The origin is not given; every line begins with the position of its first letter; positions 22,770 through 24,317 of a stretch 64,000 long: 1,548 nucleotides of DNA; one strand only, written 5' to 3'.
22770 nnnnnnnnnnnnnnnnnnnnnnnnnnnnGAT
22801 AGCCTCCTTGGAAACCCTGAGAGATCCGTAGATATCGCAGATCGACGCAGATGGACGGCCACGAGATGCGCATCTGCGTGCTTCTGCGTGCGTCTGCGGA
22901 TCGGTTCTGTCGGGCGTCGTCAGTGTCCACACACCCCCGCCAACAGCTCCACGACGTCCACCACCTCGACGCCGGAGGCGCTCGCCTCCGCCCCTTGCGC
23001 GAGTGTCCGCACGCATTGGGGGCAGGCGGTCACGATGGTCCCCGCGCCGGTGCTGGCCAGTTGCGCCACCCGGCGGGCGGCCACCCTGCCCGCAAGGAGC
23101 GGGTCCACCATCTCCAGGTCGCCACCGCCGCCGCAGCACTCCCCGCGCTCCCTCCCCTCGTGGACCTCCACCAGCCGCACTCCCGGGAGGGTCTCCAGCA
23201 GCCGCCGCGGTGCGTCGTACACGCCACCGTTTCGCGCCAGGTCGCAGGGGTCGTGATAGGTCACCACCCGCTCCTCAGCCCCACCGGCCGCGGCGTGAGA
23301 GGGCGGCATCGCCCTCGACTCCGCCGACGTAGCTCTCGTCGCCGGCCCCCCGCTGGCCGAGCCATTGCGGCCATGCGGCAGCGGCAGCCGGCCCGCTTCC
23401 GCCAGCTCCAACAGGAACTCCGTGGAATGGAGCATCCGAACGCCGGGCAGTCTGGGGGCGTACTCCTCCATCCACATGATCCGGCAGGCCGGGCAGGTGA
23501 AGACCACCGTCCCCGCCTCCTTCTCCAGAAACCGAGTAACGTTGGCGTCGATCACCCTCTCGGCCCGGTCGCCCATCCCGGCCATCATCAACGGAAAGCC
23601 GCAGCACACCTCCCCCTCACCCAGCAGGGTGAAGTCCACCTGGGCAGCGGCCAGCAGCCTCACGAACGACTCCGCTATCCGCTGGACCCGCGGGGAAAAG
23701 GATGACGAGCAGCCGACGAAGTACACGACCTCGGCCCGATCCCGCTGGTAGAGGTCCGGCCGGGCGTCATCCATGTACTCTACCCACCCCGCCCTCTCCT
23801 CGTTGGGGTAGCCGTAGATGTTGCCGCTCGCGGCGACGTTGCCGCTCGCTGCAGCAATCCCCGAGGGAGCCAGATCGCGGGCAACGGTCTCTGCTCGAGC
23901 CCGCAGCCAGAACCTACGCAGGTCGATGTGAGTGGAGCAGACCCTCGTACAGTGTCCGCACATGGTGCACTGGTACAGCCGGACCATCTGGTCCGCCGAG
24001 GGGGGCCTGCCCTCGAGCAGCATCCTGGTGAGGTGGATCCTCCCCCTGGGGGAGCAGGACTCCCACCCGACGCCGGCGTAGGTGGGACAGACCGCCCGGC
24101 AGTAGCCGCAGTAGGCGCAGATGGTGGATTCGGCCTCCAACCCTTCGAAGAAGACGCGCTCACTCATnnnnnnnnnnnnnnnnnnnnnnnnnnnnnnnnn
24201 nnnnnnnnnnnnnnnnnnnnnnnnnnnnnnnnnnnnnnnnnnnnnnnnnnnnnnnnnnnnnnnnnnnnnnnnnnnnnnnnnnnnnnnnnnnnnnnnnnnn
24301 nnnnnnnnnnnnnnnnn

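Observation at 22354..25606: GcvH-like lipoyl-carrier protein co-operonic with a GlcD-like FAD oxidase and a GlcF/HdrD-like CCG iron-sulfur protein: a candidate lipoyl-protein-linked oxidoreductase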

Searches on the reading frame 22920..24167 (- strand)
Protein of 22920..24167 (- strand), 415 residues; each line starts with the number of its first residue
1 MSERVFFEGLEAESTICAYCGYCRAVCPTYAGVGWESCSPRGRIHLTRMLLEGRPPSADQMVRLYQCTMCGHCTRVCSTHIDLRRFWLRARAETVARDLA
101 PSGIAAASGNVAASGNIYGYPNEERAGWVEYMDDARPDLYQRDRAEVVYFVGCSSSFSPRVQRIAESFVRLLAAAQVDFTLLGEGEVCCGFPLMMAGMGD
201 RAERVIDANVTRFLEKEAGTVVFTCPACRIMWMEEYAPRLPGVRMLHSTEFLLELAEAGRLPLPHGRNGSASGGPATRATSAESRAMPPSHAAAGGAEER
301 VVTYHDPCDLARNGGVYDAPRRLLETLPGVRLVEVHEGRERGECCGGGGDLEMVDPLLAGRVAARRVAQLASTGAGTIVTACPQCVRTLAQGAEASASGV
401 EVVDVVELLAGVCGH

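Call 8: search_protein_families(library=pfam, proteins=[window:22920-24167:-], max_evalue=0.01)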
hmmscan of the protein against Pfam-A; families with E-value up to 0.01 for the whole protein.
window:22920-24167:- (415 aa): 8 families
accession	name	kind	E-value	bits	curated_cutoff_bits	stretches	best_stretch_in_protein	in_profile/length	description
PF02754.22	CCG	-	3.1e-31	107.8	20.6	2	302-389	1-84/85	Cysteine-rich domain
PF13183.11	Fer4_8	-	2.5e-08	34.8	27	1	15-81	3-68/68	4Fe-4S dicluster domain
PF13534.11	Fer4_17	-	7.3e-07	30.1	22.2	1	17-82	2-61/61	4Fe-4S dicluster domain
PF13237.11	Fer4_10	-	1.3e-05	25.5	25.5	1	13-77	5-52/53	4Fe-4S dicluster domain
PF13746.11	Fer4_18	-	5.3e-05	23.8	27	1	65-85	59-79/114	4Fe-4S dicluster domain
PF12838.12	Fer4_7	-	0.0001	23.1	27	1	17-80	2-51/52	4Fe-4S dicluster domain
PF13484.11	Fer4_16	-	0.00042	21.5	30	1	17-78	2-64/66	4Fe-4S double cluster binding domain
PF13187.11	Fer4_9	-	0.0014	19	27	1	17-80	2-50/52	4Fe-4S dicluster domain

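Call 9: search_protein_families(library=ncbifam, proteins=[window:22920-24167:-], max_evalue=0.001)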
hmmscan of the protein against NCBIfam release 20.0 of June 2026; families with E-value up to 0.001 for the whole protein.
window:22920-24167:- (415 aa): 11 families
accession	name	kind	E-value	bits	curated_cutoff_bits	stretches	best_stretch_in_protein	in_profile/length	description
NF004898.0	PRK06259.1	equivalog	1.7e-42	145.7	385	1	62-411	183-486/488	fumarate reductase (CoM/CoB) subunit TfrB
NF045670.1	quin_L_LdhH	equivalog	3.2e-42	144.7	800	3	296-410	596-706/706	L-lactate dehydrogenase (quinone) large subunit LdhH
NF008434.0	PRK11274.1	equivalog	4.4e-26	91.7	333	2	11-83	17-91/409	glycolate oxidase subunit GlcF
NF008369.0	PRK11168.1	equivalog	9.3e-26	90.6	278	1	141-409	163-395/401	anaerobic glycerol-3-phosphate dehydrogenase subunit C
NF045663.1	diclust_near_Sec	equivalog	1.8e-22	79.3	530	2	58-242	348-512/759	pyridine nucleotide-disulfide oxidoreductase/dicluster-binding protein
TIGR03379.1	glycerol3P_GlpC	equivalog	5.5e-14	51.7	279.9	1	142-390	159-378/397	anaerobic glycerol-3-phosphate dehydrogenase subunit GlpC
NF045724.1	ferredox_TmcB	equivalog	4.7e-12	45.2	735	1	299-390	312-405/430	electron transfer complex ferredoxin TmcB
NF045796.1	DsrK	equivalog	2.2e-09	36.5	400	1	301-389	323-416/453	sulfate reduction electron transfer complex DsrMKJOP subunit DsrK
NF045711.1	sulf_resp_HmcF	equivalog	5.6e-09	35.3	750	1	301-390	336-426/457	sulfate respiration complex iron-sulfur protein HmcF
TIGR00273.1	TIGR00273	equivalog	1.4e-06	27.5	444.8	1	16-99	294-377/432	LutB/LldF family L-lactate oxidation iron-sulfur protein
TIGR00384.1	dhsB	subfamily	0.00097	18.6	88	0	15-83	140-214/222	succinate dehydrogenase and fumarate reductase iron-sulfur protein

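Call 16: search_solved_structures(query=window:22920-24167:-, max_evalue=0.01)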
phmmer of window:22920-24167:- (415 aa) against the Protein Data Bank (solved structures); distinct sequences matched with E-value up to 0.01: 5.
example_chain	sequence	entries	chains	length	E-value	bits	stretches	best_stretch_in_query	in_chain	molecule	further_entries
9ojn_A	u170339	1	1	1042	1.5e-30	109.7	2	300-409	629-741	Iron-sulfur-binding reductase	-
9sfi_C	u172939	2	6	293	0.00061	22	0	337-391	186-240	H(2)/formate:CoB-CoM heterodisulfide,ferredoxin reductase subunit B2 | Heterodisulfide reductase subunit B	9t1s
8rvv_B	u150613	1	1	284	0.0035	19.5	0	329-387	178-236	H(2):CoB-CoM heterodisulfide,ferredoxin reductase subunit B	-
8rvu_b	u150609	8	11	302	0.0043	19.2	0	329-387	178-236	H(2):CoB-CoM heterodisulfide,ferredoxin reductase subunit B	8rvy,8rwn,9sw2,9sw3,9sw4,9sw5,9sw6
1kf6_B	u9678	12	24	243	0.0085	18.2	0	16-86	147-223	FUMARATE REDUCTASE IRON-SULFUR PROTEIN | Fumarate reductase iron-sulfur subunit | Fumarate reductase (Anaerobic), Fe-S subunit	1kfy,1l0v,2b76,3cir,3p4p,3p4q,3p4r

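Call 20: find_related_loci(query=A1, collection=genome_contigs, flank=10000)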
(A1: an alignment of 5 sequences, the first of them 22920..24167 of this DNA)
Query A1 (415 aa) in genome_contigs; peptide patterns used: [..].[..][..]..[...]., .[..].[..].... (x = any residue, [..] = any of these).
402 stretches matched a pattern; 335 encode a relative of the query (tblastn E <= 1e-3); the best 80 are kept; 80 distinct loci.
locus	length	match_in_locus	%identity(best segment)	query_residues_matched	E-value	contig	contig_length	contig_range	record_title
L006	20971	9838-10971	66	1-410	2e-177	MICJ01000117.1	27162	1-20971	MAG: Syntrophobacterales bacterium GWC2_56_13 gwc2_scaffold_9784, whole genome shotgun sequence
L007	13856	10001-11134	67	1-410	2e-177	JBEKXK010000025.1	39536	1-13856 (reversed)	MAG: Syntrophales bacterium isolate SPRUCE 64 SPRUCE_64_25, whole genome shotgun sequence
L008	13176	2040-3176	68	1-411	6e-175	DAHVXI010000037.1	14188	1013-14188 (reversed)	MAG TPA_asm: Chloroflexi bacterium isolate clean759 k141_1292924, whole genome shotgun sequence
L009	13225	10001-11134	66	1-410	3e-169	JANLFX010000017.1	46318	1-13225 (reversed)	MAG: Anaerolineae bacterium isolate A05DMB24 NODE_17_length_46318_cov_10.643322, whole genome shotgun sequence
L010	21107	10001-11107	66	1-401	3e-169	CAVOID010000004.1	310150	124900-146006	MAG: uncultured delta proteobacterium isolate MFD10007.bin.2.31 genome assembly, contig: contig_30287, whole genome shot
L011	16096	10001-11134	63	1-410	2e-167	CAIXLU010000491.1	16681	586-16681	MAG: uncultured Oscillochloris sp. isolate KT5_bin-278 genome assembly, contig: bin-278:491/716, whole genome shotgun se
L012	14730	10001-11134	63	1-410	2e-167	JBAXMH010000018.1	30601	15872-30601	MAG: Chloroflexales bacterium isolate ELA448 MAG448_18, whole genome shotgun sequence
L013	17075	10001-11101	65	1-399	7e-166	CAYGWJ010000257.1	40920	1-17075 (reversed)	MAG TPA_asm: uncultured Anaerolineae bacterium isolate ERP119294_co2_411 genome assembly, contig: k141_4390130, whole ge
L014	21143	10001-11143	64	1-410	7e-163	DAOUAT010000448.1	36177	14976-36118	MAG TPA_asm: Anaerolineae bacterium isolate H66_683 k113_126099, whole genome shotgun sequence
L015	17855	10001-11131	62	2-410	7e-163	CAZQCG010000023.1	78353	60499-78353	MAG TPA_asm: uncultured Chloroflexaceae bacterium isolate SRP242652_co2_213 genome assembly, contig: NODE_419_length_783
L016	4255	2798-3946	46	12-410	4e-109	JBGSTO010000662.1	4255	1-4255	MAG: Anaerolineales bacterium isolate JTS-AC409 k141_302585, whole genome shotgun sequence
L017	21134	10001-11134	65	1-410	1e-178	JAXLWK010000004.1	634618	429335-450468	MAG: Anaerolineae bacterium isolate STL-CHL21 C2.50.fa-4, whole genome shotgun sequence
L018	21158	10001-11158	44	17-414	3e-104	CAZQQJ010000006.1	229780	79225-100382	MAG TPA_asm: uncultured Anaerolinea sp. isolate SRP278314_co2_69 genome assembly, contig: NODE_73_length_229780_cov_38.2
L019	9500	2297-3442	42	17-410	1e-98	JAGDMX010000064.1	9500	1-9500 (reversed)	MAG: Chloroflexota bacterium isolate CTSoil_045 scaffold_6498, whole genome shotgun sequence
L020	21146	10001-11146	42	17-410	5e-98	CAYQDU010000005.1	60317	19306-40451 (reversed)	MAG TPA_asm: uncultured Anaerolinea sp. isolate binchicken_co20_395 genome assembly, contig: NODE_1230_length_60317_cov_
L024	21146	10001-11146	40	17-410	5e-94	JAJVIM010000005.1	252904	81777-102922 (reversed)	MAG: Anaerolineae bacterium isolate Bin_81R c_000000000218, whole genome shotgun sequence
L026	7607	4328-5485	36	13-410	3e-75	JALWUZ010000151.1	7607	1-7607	MAG: Anaerolineae bacterium isolate T2_maxbin2_scaf2bin.042 T2_NODE_15546_length_7607_cov_2.662701, whole genome shotgun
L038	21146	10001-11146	31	13-412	4e-46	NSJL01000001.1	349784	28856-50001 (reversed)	MAG: Nitrospira sp. isolate Ru_enrich_NS NODE_5_length_349784_cov_116.222, whole genome shotgun sequence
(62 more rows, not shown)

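Call 23: find_homologous_proteins(query=A1, max_evalue=1e-10)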
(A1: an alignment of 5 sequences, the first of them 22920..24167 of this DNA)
Query A1 (5 sequences) (415 aa, profile of the alignment): 1524 proteins with E <= 1e-10 among 8000 candidates; the best 120 are listed.
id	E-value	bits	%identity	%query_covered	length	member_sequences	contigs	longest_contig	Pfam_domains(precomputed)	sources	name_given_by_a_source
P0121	6.3e-218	741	66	99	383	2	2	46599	PF13534.12,PF02754.22,PF13183.12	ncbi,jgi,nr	ncbi:MAG: (Fe-S)-binding protein [Anaerolineae bacterium]|jgi:Fe-S oxidoreductase|nr:(Fe-S)-binding 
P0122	4.2e-211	719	56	99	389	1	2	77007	PF13746.12,PF12838.13,PF13534.12,PF02754.22,PF13183.12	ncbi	-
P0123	6.0e-210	715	100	100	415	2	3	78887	PF13534.12,PF02754.22,PF13237.12,PF13183.12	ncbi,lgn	ncbi:MAG: (Fe-S)-binding protein [Sphingomonadaceae bacterium]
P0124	2.1e-209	713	66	99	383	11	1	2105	PF13534.12,PF02754.22,PF13237.12,PF13183.12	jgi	-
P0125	6.0e-208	708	68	98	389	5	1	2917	PF13534.12,PF02754.22,PF13183.12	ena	-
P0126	3.7e-207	706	68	99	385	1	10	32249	PF13534.12,PF02754.22,PF13183.12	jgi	jgi:Fe-S oxidoreductase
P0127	2.8e-206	703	68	99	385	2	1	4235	PF13534.12,PF02754.22,PF13183.12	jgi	jgi:heterodisulfide reductase subunit D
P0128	4.7e-206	702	65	96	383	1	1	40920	PF13534.12,PF02754.22,PF13183.12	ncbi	-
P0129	6.5e-206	702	67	99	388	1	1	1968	PF13534.12,PF02754.22,PF13183.12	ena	-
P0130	8.2e-206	701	66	96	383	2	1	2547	PF13534.12,PF02754.22,PF13183.12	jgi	jgi:heterodisulfide reductase subunit D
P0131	8.8e-206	701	65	96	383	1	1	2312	PF13534.12,PF02754.22,PF13183.12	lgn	-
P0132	1.1e-204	698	67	98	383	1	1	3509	PF13534.12,PF02754.22,PF13183.12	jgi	jgi:heterodisulfide reductase subunit D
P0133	2.9e-204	696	45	97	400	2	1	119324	PF13534.12,PF02754.22,PF13237.12,PF13183.12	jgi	jgi:heterodisulfide reductase subunit D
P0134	3.0e-204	696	67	99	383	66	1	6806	PF13534.12,PF02754.22,PF13183.12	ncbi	-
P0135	5.6e-204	695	80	99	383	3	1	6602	PF13746.12,PF13534.12,PF02754.22,PF13183.12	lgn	-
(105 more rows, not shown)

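Call 39: search_protein_families(library=pfam, proteins=[L020:11715-12977:+, L020:12865-14073:+, L024:5458-6642:+, L024:6652-8499:+, L024:8496-9146:+, L024:13958-15064:+, L024:15123-15902:+, L024:15988-16386:+, L024:20232-20900:+], max_evalue=0.001)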
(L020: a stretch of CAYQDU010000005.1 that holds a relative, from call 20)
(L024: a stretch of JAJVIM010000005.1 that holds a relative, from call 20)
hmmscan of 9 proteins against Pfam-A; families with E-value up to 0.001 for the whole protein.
L020:11715-12977:+ (420 aa): 2 families
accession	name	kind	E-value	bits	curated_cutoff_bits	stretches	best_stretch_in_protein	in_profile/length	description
PF13435.11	Cytochrome_C554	-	0.00019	22.7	20.8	0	26-67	41-83/84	Cytochrome c554 and c-prime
PF14522.11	Cytochrome_C7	-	0.00095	19.4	24.8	0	55-102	8-52/67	Cytochrome c7 and related cytochrome c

L020:12865-14073:+ (402 aa): 2 families
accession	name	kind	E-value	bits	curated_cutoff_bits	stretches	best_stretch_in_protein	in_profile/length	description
PF21948.1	LplA-B_cat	-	6.2e-36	124.7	27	1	71-246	18-188/200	Lipoyl protein ligase A/B catalytic domain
PF10437.14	Lip_prot_lig_C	-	5.1e-07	30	24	1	314-386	7-75/85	Bacterial lipoate protein ligase C-terminus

L024:5458-6642:+ (394 aa): 3 families
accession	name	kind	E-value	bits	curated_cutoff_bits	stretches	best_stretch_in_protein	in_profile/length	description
PF00198.28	2-oxoacid_dh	-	6.6e-72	242.1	23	1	174-392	5-230/232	2-oxoacid dehydrogenases acyltransferase (catalytic domain)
PF00364.28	Biotin_lipoyl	-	3.3e-11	43.3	22.1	1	4-73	2-71/73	Biotin-requiring enzyme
PF02817.22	E3_binding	-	5.5e-11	42.9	23.7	1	112-147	1-36/36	e3 binding domain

L024:6652-8499:+ (615 aa): 9 families
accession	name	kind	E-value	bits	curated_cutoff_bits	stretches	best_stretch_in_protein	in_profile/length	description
PF13426.13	PAS_9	-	7.7e-17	61.9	27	2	158-254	7-103/103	PAS domain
PF00989.32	PAS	-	3.3e-16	59.7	22.6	2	143-252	2-113/113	PAS fold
PF13188.13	PAS_8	-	1.2e-15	57.2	21.8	2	143-198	2-57/65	PAS domain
PF02518.31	HATPase_c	-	7e-15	55.9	26.4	1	513-608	3-110/111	Histidine kinase-, DNA gyrase B-, and HSP90-like ATPase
PF07730.19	HisKA_3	-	3.6e-13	50.3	24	1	405-471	1-66/68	Histidine kinase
PF08448.16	PAS_4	-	8.7e-11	42.5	23.1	1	273-384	1-108/110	PAS fold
PF13581.12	HATPase_c_2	-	2.8e-07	31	27.4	1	517-580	33-107/127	Histidine kinase-like ATPase domain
PF08447.18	PAS_3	-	1.5e-06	28.8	25.6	0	166-248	3-88/89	PAS fold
PF00072.30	Response_reg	-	7.7e-05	23.3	30.2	1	35-111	22-98/111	Response regulator receiver domain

L024:8496-9146:+ (216 aa): 3 families
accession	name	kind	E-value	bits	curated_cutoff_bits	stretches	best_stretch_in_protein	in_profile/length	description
PF00072.30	Response_reg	-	9.2e-28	97.1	30.2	1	6-118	1-111/111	Response regulator receiver domain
PF00196.25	GerE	-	2e-17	63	23.5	1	152-207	2-57/57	Bacterial regulatory proteins, luxR family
PF08281.18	Sigma70_r4_2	-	3.6e-06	27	25.7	1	151-190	9-49/54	Sigma-70, region 4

L024:13958-15064:+ (368 aa): 5 families
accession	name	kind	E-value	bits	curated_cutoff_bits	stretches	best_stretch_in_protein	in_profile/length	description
PF00107.32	ADH_zinc_N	-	9.7e-35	119.8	31.8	1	199-326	1-128/129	Zinc-binding dehydrogenase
PF08240.17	ADH_N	-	2.4e-27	95.7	23.5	1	33-146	1-96/104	Alcohol dehydrogenase GroES-like domain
PF16912.11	Glu_dehyd_C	-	5.9e-08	32.9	34.9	1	170-362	6-206/211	Glucose dehydrogenase C-terminus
PF13602.12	ADH_zinc_N_2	-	2.3e-06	29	27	1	233-333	2-106/134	Zinc-binding dehydrogenase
PF13738.12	Pyr_redox_3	-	0.00029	20.6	30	1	193-230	1-38/305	Pyridine nucleotide-disulphide oxidoreductase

L024:15123-15902:+ (259 aa): 4 families
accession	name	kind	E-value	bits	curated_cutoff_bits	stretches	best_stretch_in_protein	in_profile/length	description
PF00106.31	adh_short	-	5.2e-64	215.8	26.6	1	6-192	1-187/195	short chain dehydrogenase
PF13561.12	adh_short_C2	-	1.7e-56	191.9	27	1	15-257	6-236/236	Enoyl-(Acyl carrier protein) reductase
PF08659.16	KR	-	3.3e-13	50.4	22.6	1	8-182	3-173/180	KR domain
PF23441.1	SDR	-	2.6e-09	37.3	27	1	3-256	5-255/258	SDR-like rossmann domain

L024:15988-16386:+ (132 aa): 1 family
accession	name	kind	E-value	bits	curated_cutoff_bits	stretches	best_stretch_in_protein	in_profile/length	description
PF09585.15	Lin0512_fam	-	1.5e-36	125.4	23.4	1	6-116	2-114/114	Conserved hypothetical protein (Lin0512_fam)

L024:20232-20900:+ (222 aa): 0 families

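Call 50: search_solved_structures(query=window:22920-24167:-, max_evalue=1e-10, show_alignments=1)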
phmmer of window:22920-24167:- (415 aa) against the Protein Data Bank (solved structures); distinct sequences matched with E-value up to 1e-10: 1.
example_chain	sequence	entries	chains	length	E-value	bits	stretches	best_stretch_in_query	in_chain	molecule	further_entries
9ojn_A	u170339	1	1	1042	1.5e-30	109.7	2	300-409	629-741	Iron-sulfur-binding reductase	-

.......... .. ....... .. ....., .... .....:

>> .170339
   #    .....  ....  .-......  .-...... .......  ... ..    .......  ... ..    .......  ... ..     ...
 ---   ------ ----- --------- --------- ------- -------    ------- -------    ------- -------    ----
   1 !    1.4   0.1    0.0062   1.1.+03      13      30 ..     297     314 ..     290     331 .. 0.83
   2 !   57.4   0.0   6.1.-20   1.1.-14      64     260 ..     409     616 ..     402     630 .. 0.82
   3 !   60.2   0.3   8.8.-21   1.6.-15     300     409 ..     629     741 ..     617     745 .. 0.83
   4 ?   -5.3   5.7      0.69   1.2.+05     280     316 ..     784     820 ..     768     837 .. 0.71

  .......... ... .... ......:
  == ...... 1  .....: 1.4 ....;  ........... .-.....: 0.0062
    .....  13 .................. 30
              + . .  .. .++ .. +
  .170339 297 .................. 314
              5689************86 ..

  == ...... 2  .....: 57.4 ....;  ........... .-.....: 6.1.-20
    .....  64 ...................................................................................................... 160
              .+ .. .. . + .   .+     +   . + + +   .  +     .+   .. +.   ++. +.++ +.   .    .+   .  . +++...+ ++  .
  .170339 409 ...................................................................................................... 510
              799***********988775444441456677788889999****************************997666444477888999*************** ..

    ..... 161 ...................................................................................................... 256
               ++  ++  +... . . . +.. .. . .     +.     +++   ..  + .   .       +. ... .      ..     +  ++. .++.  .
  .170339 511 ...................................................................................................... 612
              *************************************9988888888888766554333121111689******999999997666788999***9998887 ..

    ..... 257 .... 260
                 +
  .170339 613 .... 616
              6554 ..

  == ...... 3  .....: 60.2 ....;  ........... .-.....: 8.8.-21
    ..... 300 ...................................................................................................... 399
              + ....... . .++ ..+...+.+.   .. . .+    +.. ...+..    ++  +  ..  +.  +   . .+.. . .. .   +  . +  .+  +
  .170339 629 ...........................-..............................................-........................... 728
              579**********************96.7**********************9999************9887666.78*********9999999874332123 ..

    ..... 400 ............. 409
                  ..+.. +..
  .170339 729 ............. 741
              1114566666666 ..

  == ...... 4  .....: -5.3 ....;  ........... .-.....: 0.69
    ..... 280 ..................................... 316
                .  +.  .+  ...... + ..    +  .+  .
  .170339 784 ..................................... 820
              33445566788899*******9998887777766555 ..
